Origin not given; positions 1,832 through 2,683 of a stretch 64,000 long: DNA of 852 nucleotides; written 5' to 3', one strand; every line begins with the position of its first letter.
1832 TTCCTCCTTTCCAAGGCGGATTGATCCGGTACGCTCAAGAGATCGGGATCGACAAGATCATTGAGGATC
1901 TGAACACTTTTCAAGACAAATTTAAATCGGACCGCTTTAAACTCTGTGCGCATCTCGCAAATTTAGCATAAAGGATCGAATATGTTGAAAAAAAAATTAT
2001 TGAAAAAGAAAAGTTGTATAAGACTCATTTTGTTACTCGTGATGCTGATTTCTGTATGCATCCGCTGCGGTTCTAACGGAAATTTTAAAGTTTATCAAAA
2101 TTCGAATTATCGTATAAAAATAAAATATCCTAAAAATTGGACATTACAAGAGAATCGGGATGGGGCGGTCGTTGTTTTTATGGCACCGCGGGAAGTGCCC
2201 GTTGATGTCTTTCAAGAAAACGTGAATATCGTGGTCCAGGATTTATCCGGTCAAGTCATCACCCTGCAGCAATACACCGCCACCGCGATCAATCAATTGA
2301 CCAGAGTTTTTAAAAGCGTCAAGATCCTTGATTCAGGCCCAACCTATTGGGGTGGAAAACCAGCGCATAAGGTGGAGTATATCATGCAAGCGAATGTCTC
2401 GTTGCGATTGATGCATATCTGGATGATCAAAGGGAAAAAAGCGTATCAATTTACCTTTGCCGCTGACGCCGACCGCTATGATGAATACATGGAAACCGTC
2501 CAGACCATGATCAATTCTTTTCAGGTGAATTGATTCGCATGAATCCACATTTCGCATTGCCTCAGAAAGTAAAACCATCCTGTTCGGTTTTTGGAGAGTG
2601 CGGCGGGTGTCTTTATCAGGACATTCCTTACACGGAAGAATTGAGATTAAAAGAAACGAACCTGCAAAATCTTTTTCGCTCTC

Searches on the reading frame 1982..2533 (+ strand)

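Call 20: search_protein_families(library=pfam, proteins=[window:1982-2533:+], max_evalue=0.001)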
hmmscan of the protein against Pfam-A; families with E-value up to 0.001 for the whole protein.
window:1982-2533:+ (183 aa): 2 families
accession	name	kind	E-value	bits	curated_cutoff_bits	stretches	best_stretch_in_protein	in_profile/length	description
PF01789.22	PsbP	-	4.7e-12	46.7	23.5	1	34-182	2-155/155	PsbP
PF18933.6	PsbP_2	-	5.2e-06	27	27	1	34-182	43-184/184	PsbP-like protein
